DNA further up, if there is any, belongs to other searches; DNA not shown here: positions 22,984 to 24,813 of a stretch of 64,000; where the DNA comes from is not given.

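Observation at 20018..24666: Two paralogous multiheme cytochromes c carrying type IX secretion (T9SS) sorting tails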

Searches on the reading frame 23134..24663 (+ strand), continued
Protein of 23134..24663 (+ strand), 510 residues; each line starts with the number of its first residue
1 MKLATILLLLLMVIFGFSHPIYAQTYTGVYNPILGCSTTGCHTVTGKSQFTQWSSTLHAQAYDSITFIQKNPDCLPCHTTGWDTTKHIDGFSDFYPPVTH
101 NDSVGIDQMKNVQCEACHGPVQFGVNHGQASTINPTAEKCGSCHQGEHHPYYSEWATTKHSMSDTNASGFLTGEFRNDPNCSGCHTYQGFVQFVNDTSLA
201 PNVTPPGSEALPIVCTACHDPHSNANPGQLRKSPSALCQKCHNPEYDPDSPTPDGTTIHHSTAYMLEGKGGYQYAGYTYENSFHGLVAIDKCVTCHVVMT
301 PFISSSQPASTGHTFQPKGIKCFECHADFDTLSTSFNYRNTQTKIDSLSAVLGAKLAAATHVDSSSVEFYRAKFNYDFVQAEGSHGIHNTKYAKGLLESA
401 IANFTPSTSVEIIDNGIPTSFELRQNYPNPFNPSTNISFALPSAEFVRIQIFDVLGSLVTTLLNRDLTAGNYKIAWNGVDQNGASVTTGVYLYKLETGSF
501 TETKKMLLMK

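Call 32: search_solved_structures(query=A1, max_evalue=0.01, show_alignments=2)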
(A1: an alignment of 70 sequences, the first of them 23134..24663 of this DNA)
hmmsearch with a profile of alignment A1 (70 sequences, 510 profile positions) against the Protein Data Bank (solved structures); distinct sequences matched with E-value up to 0.01: 31.
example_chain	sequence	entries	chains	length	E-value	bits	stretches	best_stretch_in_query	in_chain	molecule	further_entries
6i5b_A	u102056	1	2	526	3.9e-37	131.2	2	151-423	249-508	Uncharacterized protein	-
6qvm_A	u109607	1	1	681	2.9e-34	121.7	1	65-406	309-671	Multiheme cytochrome cf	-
6r2q_A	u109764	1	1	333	1.8e-13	53.1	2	111-253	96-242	Cystathionine beta-synthase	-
8rv0_Y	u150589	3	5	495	3.4e-12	48.9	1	271-410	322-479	Octaheme cytochrome c nitrite reductase | Octaheme nitrite c cytochrome c reductase | Octaheme nitrite reductase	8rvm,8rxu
3rkh_A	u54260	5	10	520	3.9e-12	48.7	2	283-412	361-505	Eight-heme nitrite reductase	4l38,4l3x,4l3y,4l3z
3uu9_A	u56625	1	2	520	4e-12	48.7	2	283-412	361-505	Eight-heme nitrite reductase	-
4q4u_A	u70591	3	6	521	4e-12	48.7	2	283-412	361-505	Eight-heme nitrite reductase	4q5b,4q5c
4q0t_A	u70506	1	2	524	4.2e-12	48.6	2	283-412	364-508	Eight-heme nitrite reductase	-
3owm_A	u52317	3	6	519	4.3e-12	48.6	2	283-412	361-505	Eight-heme nitrite reductase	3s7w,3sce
2zo5_A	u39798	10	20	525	4.7e-12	48.4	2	283-412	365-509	Eight-heme nitrite reductase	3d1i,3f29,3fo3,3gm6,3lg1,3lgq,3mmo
2ot4_A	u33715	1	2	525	4.9e-12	48.4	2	283-412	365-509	Eight-heme nitrite reductase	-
3sxq_A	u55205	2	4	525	8.8e-12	47.5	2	285-412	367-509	Eight-heme nitrite reductase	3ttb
2j7a_A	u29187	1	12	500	1.2e-09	40.5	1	286-414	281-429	CYTOCHROME C NITRITE REDUCTASE NRFA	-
2vr0_A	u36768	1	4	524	1.3e-09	40.4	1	286-414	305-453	CYTOCHROME C NITRITE REDUCTASE, CATALYTIC SUBUNIT NFRA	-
1oah_A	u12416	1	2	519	2.6e-08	36.1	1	284-411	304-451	CYTOCHROME C NITRITE REDUCTASE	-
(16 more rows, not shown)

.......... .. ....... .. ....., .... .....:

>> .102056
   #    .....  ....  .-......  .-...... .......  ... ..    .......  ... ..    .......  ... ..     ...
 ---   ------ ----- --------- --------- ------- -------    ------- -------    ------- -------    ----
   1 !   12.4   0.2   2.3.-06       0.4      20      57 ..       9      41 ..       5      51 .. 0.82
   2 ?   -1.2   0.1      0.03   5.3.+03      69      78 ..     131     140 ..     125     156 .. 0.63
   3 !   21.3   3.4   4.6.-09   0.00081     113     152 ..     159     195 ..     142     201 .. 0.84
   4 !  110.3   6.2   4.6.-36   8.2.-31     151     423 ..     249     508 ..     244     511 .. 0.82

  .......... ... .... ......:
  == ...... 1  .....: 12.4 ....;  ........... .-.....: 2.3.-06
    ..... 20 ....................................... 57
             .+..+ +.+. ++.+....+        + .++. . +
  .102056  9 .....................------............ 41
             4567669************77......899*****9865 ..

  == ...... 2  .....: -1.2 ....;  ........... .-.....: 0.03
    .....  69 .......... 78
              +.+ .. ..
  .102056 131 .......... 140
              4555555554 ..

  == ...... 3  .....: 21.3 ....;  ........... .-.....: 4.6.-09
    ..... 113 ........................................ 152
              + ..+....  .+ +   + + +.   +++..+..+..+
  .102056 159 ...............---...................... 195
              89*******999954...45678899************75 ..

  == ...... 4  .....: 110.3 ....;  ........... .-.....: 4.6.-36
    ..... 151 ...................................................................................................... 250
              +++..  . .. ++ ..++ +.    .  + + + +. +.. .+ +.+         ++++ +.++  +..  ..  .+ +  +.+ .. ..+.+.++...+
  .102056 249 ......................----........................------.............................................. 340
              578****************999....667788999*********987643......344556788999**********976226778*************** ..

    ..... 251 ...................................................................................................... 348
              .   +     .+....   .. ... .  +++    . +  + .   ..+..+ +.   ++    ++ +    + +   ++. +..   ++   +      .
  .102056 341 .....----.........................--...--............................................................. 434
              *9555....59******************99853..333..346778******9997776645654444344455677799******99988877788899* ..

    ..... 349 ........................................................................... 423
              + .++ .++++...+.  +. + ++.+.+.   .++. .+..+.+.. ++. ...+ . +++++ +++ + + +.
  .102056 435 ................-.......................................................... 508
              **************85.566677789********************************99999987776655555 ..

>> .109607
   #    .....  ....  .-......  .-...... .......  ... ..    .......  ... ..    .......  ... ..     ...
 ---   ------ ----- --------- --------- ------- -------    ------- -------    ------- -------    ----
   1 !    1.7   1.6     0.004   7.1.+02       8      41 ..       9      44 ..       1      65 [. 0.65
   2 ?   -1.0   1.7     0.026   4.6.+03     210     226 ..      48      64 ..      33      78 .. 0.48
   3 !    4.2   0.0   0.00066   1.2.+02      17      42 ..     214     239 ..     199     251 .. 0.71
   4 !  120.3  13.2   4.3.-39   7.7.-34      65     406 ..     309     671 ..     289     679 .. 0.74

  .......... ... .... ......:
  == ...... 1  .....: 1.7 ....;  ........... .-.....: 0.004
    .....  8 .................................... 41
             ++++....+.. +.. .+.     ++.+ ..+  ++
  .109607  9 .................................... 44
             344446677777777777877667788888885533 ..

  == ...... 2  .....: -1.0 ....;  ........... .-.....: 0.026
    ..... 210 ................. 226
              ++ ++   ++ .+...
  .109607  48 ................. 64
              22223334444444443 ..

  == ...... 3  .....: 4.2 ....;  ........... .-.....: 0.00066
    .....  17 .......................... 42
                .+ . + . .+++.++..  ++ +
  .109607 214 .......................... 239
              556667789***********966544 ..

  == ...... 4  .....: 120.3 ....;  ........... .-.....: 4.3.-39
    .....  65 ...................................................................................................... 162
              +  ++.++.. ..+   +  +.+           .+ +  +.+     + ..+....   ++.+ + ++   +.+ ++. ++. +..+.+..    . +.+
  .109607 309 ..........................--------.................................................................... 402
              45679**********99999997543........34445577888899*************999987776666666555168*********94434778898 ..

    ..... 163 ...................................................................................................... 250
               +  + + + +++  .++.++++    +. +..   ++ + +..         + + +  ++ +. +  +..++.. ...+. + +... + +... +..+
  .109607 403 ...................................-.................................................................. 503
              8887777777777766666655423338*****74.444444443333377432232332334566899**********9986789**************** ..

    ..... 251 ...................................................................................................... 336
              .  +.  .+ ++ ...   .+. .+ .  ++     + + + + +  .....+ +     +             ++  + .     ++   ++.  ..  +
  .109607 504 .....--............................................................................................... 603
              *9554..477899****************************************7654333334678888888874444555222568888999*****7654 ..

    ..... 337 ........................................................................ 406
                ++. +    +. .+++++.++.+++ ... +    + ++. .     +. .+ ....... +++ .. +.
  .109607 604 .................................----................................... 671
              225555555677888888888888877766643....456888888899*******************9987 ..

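Call 33: predict_structure(alignment_id=A1)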
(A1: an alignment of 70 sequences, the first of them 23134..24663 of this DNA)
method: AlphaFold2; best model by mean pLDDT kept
length: 510 residues; sequences in the alignment: 70
mean_pLDDT: 87.4   pTM: 0.76
mean pLDDT of the five models: 87.4, 87.2, 86.9, 82.4, 76.0
residues with pLDDT >= 90: 274; 70-90: 196; 50-70: 38; < 50: 2
segments of 3 or more residues with pLDDT < 50: none
pLDDT, mean of each block of 10 residues (from residue 1): 91 74 73 74 79 91 89 90 88 79 89 86 56 74 79 89 95 97 96 93 96 93 91 95 92 91 95 97 90 87 76 74 91 85 92 86 91 98 94 98 84 89 78 78 94 95 90 88 85 93 88
secondary structure, 60 per line:
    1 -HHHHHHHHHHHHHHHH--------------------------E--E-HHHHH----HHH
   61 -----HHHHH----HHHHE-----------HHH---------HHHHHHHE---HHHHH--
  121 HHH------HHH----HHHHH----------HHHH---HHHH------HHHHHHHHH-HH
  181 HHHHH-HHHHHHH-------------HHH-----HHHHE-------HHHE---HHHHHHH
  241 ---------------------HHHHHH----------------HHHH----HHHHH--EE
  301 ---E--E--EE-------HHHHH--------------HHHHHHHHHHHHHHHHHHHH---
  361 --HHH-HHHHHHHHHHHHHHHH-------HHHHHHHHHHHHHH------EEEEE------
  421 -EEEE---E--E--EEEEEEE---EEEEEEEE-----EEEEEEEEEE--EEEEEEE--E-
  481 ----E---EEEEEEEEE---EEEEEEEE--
elements in order: H2-17 H49-53 H66-70 H75-78 H103-109 H114-118 H137-141 H152-155 H159-162 H169-177 H179-185 H187-193 H215-218 H234-240 H262-267 H284-287 H292-296 H319-323 H338-357 H367-382 H390-403 E410-414 E422-425 E435-441 E445-452 E458-467 E470-476 E489-497 E501-508

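Call 40: fold_search(model_id=the predicted structure, library=pdb)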
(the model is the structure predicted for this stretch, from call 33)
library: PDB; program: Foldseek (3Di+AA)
matches with E <= 10: 1279; with E <= 0.001: 8
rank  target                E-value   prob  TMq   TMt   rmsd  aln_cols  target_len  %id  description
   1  6qvm_A                7.7e-08  1.00  0.39  0.31   9.0       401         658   22  Undecaheme cytochrome from S-layer of Carboxydothermus ferrireducens (released 2020-03-25)
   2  1xf1_A                2.2e-04  1.00  0.13  0.07   5.0        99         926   18  Structure of C5a peptidase- a key virulence factor from Streptococcus (released 2005-11-22)
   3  8jmw_A                3.0e-04  1.00  0.13  0.13   6.9        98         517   14  Fibril form of serine peptidase Vpr (released 2023-12-06)
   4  5m11                  4.4e-04  1.00  0.14  0.10   4.9       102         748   17  Structural and functional probing of PorZ, an essential bacterial surface component of the type-IX secretion system of h (released 2016-11-09)
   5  3osv_C                5.5e-04  1.00  0.14  0.48   7.4       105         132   19  The crytsal structure of FLGD from P. Aeruginosa (released 2011-05-04)
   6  3osv_D                6.4e-04  1.00  0.13  0.47   9.6       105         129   19  The crytsal structure of FLGD from P. Aeruginosa (released 2011-05-04)
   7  6za2_A                9.4e-04  1.00  0.15  0.08   6.0       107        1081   22  Crystal structure of dimeric latent PorU from Porphyromonas gingivalis (released 2021-09-29)
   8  7bj3                  9.4e-04  1.00  0.13  0.07   4.3        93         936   17  ScpA from Streptococcus pyogenes, S512A active site mutant (released 2021-05-12)
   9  3osv_A                1.0e-03  1.00  0.13  0.47   9.6       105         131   19  The crytsal structure of FLGD from P. Aeruginosa (released 2011-05-04)
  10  7yzx_A                1.5e-03  1.00  0.13  0.07   4.3        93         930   17  ScpA from Streptococcus pyogenes, D783A mutant. (released 2022-08-31)
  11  7eh9_B                1.5e-03  1.00  0.14  0.46   4.3        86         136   23  Crystal structure of the flagellar hook cap fragment from Salmonella enterica serovar Typhimurium (released 2021-11-24)
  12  3osv_B                1.7e-03  1.00  0.14  0.48   7.0       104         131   19  The crytsal structure of FLGD from P. Aeruginosa (released 2011-05-04)
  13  4g5a_A                1.8e-03  1.00  0.14  0.58   5.1        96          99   12  Crystal structure of a putative member of duf 3244 protein family (BT_1867) from Bacteroides thetaiotaomicron VPI-5482 (released 2012-09-19)
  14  7eha_C                1.9e-03  1.00  0.13  0.36   6.8        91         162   22  Crystal structure of the flagellar hook cap from Salmonella enterica serovar Typhimurium (released 2021-11-24)
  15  8gl8_D                2.0e-03  1.00  0.12  0.61   4.3        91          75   18  The Type 9 Secretion System Extended Translocon - SprA-PorV-PPI-RemZ-SkpA-SprE complex (released 2024-01-31)
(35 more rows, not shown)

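Call 44: find_encoding_contigs(protein=P0001, flank=3000, max_places=3)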
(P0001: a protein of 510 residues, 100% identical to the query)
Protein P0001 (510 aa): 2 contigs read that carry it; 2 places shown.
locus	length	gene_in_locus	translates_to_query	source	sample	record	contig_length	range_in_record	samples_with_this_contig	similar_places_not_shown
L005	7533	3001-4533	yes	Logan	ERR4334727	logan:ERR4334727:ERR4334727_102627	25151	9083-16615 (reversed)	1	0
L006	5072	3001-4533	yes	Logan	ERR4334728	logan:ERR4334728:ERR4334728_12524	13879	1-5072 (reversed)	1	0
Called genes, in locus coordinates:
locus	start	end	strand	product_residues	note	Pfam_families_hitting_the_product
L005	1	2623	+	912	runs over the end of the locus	PF18962:Por_Secre_tail (faint), PF14522:Cytochrome_C7 (faint), PF22113:Mtrc-MtrF_II-IV_dom (faint), PF13435:Cytochrome_C554 (faint), PF14537:Cytochrom_c3_2 (faint), PF09699:Paired_CXXCH_1, PF13860:FlgD_ig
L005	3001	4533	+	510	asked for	PF14522:Cytochrome_C7 (faint), PF13435:Cytochrome_C554 (faint), PF14537:Cytochrom_c3_2 (faint), PF09699:Paired_CXXCH_1, PF22113:Mtrc-MtrF_II-IV_dom (weak), PF13860:FlgD_ig, PF18962:Por_Secre_tail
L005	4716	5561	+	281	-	PF01569:PAP2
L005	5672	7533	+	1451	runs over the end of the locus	PF15902:Sortilin-Vps10, PF18962:Por_Secre_tail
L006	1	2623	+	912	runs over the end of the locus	PF18962:Por_Secre_tail (faint), PF14522:Cytochrome_C7 (faint), PF22113:Mtrc-MtrF_II-IV_dom (faint), PF13435:Cytochrome_C554 (faint), PF14537:Cytochrom_c3_2 (faint), PF09699:Paired_CXXCH_1, PF13860:FlgD_ig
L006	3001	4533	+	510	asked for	PF14522:Cytochrome_C7 (faint), PF13435:Cytochrome_C554 (faint), PF14537:Cytochrom_c3_2 (faint), PF09699:Paired_CXXCH_1, PF22113:Mtrc-MtrF_II-IV_dom (weak), PF13860:FlgD_ig, PF18962:Por_Secre_tail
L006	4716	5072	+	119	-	?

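Call 45: find_related_loci(query=A1, collection=genome_contigs, flank=10000)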
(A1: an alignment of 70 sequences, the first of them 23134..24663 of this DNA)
Query A1 (510 aa) in genome_contigs; peptide patterns used: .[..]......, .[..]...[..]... (x = any residue, [..] = any of these).
600 stretches matched a pattern (row limit reached: there are more); 596 encode a relative of the query (tblastn E <= 1e-3); the best 80 are kept; 80 distinct loci.
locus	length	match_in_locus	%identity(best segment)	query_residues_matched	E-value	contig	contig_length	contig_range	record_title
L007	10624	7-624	34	322-510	7e-34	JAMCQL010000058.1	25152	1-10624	MAG: Bacteroidetes bacterium isolate FK_Sedi_A_Bin.46 NODE_4178_length_25152_cov_321.872, whole genome shotgun sequence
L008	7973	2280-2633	49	392-510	4e-29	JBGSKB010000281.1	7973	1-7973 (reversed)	MAG: Melioribacteraceae bacterium isolate JTS-AC170 k141_2681780, whole genome shotgun sequence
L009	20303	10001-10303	50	410-510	5e-28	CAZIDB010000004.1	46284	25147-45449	MAG TPA_asm: uncultured Melioribacter sp. isolate binchicken_co20_358 genome assembly, contig: NODE_1799_length_46284_co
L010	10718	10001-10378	44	387-510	5e-28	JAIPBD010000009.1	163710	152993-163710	MAG: Melioribacteraceae bacterium isolate Tobar13m-G18 Tobar13m-C124, whole genome shotgun sequence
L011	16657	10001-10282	49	417-510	1e-27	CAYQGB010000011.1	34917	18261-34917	MAG TPA_asm: uncultured Calditrichaceae bacterium isolate SRP162660_co2_186 genome assembly, contig: NODE_222_length_349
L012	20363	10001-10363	45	378-510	3e-27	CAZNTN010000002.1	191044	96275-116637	MAG TPA_asm: uncultured Melioribacter sp. isolate binchicken_co266_264 genome assembly, contig: NODE_154_length_191044_c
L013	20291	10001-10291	47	414-510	7e-27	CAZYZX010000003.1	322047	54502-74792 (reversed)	MAG TPA_asm: uncultured Melioribacteraceae bacterium isolate binchicken_co135_200 genome assembly, contig: NODE_47_lengt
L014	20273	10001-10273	54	415-510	5e-27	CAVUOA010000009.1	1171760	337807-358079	MAG: Ignavibacteriota bacterium isolate MFD02416.bin.2.75 genome assembly, contig: contig_19946, whole genome shotgun se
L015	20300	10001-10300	47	406-510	1e-26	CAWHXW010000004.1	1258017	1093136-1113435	MAG: Ignavibacteriota bacterium isolate MFD01476.bin.1.150 genome assembly, contig: contig_44924, whole genome shotgun s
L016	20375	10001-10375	47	374-510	1e-26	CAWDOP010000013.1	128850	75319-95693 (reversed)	MAG: uncultured Ignavibacteriaceae bacterium isolate MFD04716.bin.2.254 genome assembly, contig: contig_25794, whole gen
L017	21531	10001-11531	51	413-510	2e-26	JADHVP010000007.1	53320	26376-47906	MAG: Ignavibacteria bacterium isolate BS750m-G4 BS-750m-C438, whole genome shotgun sequence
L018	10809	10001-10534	36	337-510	4e-26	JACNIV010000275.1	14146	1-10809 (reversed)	MAG: Candidatus Cloacimonadota bacterium isolate NIOZ-UU2 NIOZ-UU_NODE_5382_length_14146_cov_6.1386, whole genome shotgu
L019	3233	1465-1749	52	416-510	5e-26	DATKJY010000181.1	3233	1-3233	MAG TPA_asm: Candidatus Acidoferrum sp. isolate SMAG_U14643 k141_1098694, whole genome shotgun sequence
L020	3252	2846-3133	50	410-510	5e-26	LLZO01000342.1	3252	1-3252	MAG: Chlorobi bacterium OLB5 UZ05_CHB002CONTIG000342, whole genome shotgun sequence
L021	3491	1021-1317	52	407-510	5e-26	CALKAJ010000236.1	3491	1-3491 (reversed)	MAG TPA_asm: uncultured Ignavibacteriae bacterium isolate SRR6007446_bin.4_CONCOCT_v1.1_MAG genome assembly, contig: ERZ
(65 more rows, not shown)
